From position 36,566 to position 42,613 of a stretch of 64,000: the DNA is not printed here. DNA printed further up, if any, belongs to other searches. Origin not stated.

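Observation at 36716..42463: Giant 1915-aa helicase-nuclease fusion (DUF4011-like, Upf1/DNA2-type SF1 helicase, Vsr/DUF559-like fold, DUF3320-like tail): candidate uncharacterised nucleic-acid surveillance or defence protein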

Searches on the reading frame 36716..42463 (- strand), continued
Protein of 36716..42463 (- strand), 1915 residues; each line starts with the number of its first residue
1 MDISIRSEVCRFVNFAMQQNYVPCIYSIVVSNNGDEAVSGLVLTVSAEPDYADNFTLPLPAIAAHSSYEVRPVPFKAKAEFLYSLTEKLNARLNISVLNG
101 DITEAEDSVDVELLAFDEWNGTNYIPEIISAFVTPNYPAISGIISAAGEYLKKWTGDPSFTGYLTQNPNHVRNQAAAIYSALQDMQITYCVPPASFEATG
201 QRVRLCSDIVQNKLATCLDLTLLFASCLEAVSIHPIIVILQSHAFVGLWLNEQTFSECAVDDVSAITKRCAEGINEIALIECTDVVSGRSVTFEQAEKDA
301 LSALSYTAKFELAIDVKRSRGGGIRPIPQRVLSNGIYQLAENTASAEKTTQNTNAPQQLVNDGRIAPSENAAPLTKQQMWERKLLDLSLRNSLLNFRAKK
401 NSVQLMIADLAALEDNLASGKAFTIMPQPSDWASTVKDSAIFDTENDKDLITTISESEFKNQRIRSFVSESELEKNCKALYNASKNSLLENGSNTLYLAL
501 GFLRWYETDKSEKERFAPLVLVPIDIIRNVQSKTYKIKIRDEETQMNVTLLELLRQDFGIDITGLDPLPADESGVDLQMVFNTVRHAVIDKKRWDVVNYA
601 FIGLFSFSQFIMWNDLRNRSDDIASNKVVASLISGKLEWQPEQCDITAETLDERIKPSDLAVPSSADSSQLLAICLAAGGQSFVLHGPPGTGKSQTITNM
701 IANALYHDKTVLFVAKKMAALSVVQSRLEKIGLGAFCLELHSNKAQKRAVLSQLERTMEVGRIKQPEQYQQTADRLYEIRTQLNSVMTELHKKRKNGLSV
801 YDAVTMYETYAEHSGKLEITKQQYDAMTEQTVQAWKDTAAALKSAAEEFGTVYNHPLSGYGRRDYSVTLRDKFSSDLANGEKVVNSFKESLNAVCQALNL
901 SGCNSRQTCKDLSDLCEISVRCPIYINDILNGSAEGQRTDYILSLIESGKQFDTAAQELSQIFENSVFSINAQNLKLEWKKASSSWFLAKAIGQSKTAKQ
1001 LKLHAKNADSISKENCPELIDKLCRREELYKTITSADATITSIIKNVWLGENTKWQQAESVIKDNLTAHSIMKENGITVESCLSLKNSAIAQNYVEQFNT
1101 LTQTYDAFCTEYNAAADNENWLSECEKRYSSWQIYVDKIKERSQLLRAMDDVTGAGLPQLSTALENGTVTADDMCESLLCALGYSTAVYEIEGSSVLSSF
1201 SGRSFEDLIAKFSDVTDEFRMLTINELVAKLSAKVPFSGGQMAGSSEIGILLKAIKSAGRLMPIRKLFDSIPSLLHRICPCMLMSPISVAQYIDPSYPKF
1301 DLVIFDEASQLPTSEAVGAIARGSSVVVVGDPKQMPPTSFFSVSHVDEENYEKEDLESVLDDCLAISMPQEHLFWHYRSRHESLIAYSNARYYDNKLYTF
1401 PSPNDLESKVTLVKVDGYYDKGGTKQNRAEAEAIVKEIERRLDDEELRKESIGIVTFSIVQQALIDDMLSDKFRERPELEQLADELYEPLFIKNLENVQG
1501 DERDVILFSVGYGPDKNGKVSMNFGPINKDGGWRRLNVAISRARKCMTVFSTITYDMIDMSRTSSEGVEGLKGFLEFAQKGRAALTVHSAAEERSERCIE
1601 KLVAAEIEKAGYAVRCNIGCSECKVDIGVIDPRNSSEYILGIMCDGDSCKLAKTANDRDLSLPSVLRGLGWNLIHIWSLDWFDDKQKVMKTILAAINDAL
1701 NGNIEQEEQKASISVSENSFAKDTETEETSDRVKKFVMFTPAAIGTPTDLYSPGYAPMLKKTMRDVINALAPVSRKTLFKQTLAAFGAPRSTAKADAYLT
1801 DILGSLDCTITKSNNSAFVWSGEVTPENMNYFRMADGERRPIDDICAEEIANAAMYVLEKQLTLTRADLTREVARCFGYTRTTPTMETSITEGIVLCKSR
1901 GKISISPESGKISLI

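Call 28: find_encoding_contigs(protein=P0006, flank=8000, max_places=2)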
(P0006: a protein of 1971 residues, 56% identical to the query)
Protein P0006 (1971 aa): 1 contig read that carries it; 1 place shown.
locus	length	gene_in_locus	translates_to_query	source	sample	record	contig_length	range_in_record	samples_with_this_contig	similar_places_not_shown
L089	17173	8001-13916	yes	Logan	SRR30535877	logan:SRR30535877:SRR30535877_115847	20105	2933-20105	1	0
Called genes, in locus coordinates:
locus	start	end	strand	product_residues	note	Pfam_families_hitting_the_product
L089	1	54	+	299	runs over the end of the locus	PF14527:LAGLIDADG_WhiA, PF02650:HTH_WhiA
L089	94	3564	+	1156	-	PF02811:PHP, PF07733:DNA_pol3_alpha, PF17657:DNA_pol3_finger, PF14579:HHH_6, PF01336:tRNA_anti-codon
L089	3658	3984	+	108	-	PF03992:ABM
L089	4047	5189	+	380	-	PF00149:Metallophos, PF12850:Metallophos_2, PF12320:SbcD_C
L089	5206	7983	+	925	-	PF13476:AAA_23, PF13555:AAA_29 (weak), PF13558:SbcC_Walker_B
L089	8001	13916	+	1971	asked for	PF13195:DUF4011, PF13086:AAA_11, PF13245:AAA_19 (faint), PF13604:AAA_30 (faint), PF13086:AAA_11, PF13087:AAA_12, PF18741:MTES_1575, PF11784:DUF3320, +1 more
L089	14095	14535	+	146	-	-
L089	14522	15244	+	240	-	PF00119:ATP-synt_A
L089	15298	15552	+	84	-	PF00137:ATP-synt_C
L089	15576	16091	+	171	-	PF00430:ATP-synt_B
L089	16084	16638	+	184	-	PF00213:OSCP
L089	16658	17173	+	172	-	?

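Call 29: find_encoding_contigs(protein=P0008, flank=8000, max_places=2)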
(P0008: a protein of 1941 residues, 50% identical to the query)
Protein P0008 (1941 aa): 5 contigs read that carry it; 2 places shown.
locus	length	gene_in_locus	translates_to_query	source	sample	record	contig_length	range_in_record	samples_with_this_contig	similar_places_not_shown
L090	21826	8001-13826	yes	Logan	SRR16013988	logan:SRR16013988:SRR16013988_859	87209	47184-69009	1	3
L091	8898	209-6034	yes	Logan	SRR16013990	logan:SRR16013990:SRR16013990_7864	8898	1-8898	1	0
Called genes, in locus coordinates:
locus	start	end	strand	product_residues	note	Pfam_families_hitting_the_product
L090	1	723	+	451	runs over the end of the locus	-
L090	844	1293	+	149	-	-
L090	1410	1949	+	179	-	PF00041:fn3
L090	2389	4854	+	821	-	PF08271:Zn_Ribbon_TF (faint), PF12773:DZR, PF13240:Zn_Ribbon_1 (weak), PF17032:Zn_ribbon_15 (faint), PF24460:DUF7575 (faint), PF13240:Zn_Ribbon_1, PF13248:Zn_ribbon_3 (weak)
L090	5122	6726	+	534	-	PF12450:vWF_A, PF00092:VWA, PF13519:VWA_2, PF13768:VWA_3, PF12034:YfbK_C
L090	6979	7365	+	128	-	-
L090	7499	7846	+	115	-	-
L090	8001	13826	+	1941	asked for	PF13195:DUF4011, PF13086:AAA_11, PF13604:AAA_30 (faint), PF13245:AAA_19 (faint), PF13086:AAA_11, PF13087:AAA_12, PF18741:MTES_1575, PF11784:DUF3320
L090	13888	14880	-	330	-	PF00710:Asparaginase, PF17763:Asparaginase_C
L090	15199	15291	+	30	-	-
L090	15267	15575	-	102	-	PF05437:AzlD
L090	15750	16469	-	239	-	PF03591:AzlC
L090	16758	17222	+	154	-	-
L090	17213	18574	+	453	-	-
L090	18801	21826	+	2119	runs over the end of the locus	-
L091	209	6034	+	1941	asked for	PF13195:DUF4011, PF13086:AAA_11, PF13604:AAA_30 (faint), PF13245:AAA_19 (faint), PF13086:AAA_11, PF13087:AAA_12, PF18741:MTES_1575, PF11784:DUF3320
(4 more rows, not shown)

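Call 47: search_dna_similar(query=window:36716-42463:-, collection=plasmids, mode=protein, max_rows=25, max_evalue=1e-10)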
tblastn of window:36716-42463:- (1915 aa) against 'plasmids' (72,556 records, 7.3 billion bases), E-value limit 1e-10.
Records with a match: 515; places in all: 540; records where one place covers at least 80% of the query: 35.
Best place of each record, by identity: <60% 515.
By first word of the organism name: Klebsiella 244; Ralstonia 108; Acinetobacter 42; Rhizobium 21; Raoultella 12; Paracoccus 6; Mesorhizobium 6; Vibrio 5; Variovorax 5; Thioclava 4; and 47 more.
By predicted mobility (MOB-suite, as given by PLSDB): conjugative 214; non-mobilizable 154; mobilizable 147.
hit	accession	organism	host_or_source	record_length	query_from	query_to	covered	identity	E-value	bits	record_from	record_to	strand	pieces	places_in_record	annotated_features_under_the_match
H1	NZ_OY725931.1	Bacteroides finegoldii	-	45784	3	1913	100%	40.8%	0e+0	1444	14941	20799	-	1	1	DUF3320 domain-containing protein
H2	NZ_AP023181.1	Paraburkholderia sp. PGU19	Physopelta gutta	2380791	13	1903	99%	34.2%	0e+0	1051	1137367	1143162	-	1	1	none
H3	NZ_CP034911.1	Sinorhizobium alkalisoli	single cell,root nodule of Sesbania ...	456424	4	1881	98%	31.6%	0e+0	837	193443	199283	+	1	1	DUF3320 domain-containing protein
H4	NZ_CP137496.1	Pseudomonas aeruginosa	Homo sapiens,Bacterial culture sample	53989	3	1847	94%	32.9%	3e-126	898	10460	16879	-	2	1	DUF3320 domain-containing protein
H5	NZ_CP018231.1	Rhizobium leguminosarum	Vavilovia formosa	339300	3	1868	90%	34.0%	2e-112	906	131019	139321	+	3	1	DUF3320 domain-containing protein | DUF4011 domain-containing protein | istA: IS21 family transposase | istB: IS21-like element helper ATPase IstB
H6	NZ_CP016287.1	Rhizobium leguminosarum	Vavilovia formosa,cell culture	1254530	3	1868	90%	33.8%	2e-136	890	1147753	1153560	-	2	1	record has no annotation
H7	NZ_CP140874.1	Rhizobium beringeri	Trifolium pratense,whole organism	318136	3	1898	92%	33.2%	6e-138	904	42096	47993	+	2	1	DUF3320 domain-containing protein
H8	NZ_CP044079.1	Paracoccus yeei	Homo sapiens,clinical isolate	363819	13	1883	98%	30.9%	0e+0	771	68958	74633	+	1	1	DUF3320 domain-containing protein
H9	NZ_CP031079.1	Paracoccus yeei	Homo sapiens,single cell,eye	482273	13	1883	98%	30.8%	0e+0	767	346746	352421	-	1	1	DUF3320 domain-containing protein | hypothetical protein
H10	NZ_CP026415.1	Acinetobacter sp. ACNIH2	-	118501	4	1698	89%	33.9%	0e+0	839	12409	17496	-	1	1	DUF4011 domain-containing protein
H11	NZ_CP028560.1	Acinetobacter sp. WCHA45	Culture,Sewage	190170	4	1698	89%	33.9%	0e+0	838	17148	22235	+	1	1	DUF4011 domain-containing protein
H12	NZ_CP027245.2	Acinetobacter baumannii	Homo sapiens,Pure Culture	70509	4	1698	89%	33.9%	0e+0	838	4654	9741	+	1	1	DUF4011 domain-containing protein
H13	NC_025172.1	Acinetobacter sp. M131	-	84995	4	1698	89%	33.9%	0e+0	838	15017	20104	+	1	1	DUF4011 domain-containing protein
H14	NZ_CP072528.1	Acinetobacter baumannii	environment swab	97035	4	1698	89%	33.9%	0e+0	838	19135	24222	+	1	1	DUF4011 domain-containing protein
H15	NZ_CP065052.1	Acinetobacter baumannii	Homo sapiens,balf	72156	4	1698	89%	33.9%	0e+0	838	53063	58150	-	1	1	DUF4011 domain-containing protein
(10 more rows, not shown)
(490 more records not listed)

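Call 48: search_dna_similar(query=window:36716-42463:-, collection=phages, mode=protein, max_rows=15, max_evalue=1e-10)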
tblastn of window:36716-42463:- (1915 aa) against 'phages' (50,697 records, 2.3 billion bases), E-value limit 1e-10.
Records with a match: 3; places in all: 3; records where one place covers at least 80% of the query: 1.
Best place of each record, by identity: <60% 3.
By first word of the organism name: Liberibacter 2; Bacteriophage 1.
By host as written in the record: - 1; Candidatus Liberibacter asiaticus 1; Candidatus Liberibacter asiaticus str. JXGC 1.
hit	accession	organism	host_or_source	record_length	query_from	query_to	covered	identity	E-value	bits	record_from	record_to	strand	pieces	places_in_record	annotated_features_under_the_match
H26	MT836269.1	Bacteriophage sp.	human fecal samples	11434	3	1913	100%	40.4%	0e+0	1436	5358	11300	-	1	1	record has no annotation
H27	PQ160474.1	Liberibacter phage P-9PA-3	Candidatus Liberibacter asiaticus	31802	1453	1687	12%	35.8%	1e-19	144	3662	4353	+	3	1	DNA helicase-like protein (x2)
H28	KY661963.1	Liberibacter phage P-JXGC-3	Candidatus Liberibacter asiaticus str. ...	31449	1453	1687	12%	35.8%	1e-19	144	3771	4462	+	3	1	DNA helicase related protein | hypothetical protein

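Call 49: get_annotated_region(hit=H12, flank=5000)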
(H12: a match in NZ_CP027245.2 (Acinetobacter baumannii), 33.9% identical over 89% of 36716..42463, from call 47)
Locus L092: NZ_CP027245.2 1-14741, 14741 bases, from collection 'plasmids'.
description: Acinetobacter baumannii strain WCHAB005078 plasmid pOXA58_005078, complete sequence
organism: Acinetobacter baumannii (NCBI taxid 470)
taxonomy: Bacteria; Pseudomonadota; Gammaproteobacteria; Moraxellales; Moraxellaceae; Acinetobacter; Acinetobacter baumannii
host: -; source: Homo sapiens,Pure Culture; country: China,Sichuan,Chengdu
typing (MOB-suite, as given by PLSDB): mobilizable; replicon rep_cluster_639; relaxase MOBP
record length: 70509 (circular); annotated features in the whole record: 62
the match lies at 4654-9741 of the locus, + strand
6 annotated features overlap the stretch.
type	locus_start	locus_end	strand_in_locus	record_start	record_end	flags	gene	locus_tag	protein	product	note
CDS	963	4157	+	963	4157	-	-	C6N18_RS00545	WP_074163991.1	site-specific integrase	GO:0015074 - DNA integration [Evidence IEA]; GO:0006310 - DNA recombination [Evidence IEA]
CDS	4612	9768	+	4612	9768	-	-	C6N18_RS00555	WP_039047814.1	DUF4011 domain-containing protein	-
CDS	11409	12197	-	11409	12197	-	-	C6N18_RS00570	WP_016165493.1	hypothetical protein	-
CDS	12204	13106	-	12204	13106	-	-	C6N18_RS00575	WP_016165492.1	WYL domain-containing protein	-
CDS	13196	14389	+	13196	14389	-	-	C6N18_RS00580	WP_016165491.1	hypothetical protein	-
CDS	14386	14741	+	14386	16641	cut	-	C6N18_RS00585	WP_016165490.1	ThiF family adenylyltransferase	-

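Call 50: get_annotated_region(hit=H1, flank=6000)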
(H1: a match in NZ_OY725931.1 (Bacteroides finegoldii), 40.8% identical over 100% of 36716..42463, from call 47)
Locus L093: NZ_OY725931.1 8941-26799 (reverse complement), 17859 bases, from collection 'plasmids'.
description: Bacteroides finegoldii strain Bacteroides finegoldii TSDC17.2-1.1 plasmid 29, complete sequence
organism: Bacteroides finegoldii (NCBI taxid 338188)
taxonomy: Bacteria; Bacteroidota; Bacteroidia; Bacteroidales; Bacteroidaceae; Bacteroides; Bacteroides finegoldii
host: -; source: -; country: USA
typing (MOB-suite, as given by PLSDB): non-mobilizable
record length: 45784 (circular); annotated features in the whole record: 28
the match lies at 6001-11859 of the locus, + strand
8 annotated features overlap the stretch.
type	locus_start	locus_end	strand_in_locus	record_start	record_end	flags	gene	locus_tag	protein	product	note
CDS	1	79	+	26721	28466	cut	-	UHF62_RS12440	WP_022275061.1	fimbrillin family protein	-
CDS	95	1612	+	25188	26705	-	-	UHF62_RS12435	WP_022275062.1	hypothetical protein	-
CDS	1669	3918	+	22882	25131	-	bglX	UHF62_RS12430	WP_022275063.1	beta-glucosidase BglX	GO:0005975 - carbohydrate metabolic process [Evidence IEA]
CDS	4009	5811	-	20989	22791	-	rpsA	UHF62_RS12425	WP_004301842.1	30S ribosomal protein S1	-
CDS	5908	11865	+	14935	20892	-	-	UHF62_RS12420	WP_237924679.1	DUF3320 domain-containing protein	-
CDS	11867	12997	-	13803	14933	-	-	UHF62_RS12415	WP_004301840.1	reverse transcriptase family protein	-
CDS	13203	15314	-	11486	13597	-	-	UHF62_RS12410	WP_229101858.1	DUF5686 family protein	-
CDS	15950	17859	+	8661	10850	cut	-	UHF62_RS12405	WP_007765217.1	glutamine synthetase III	-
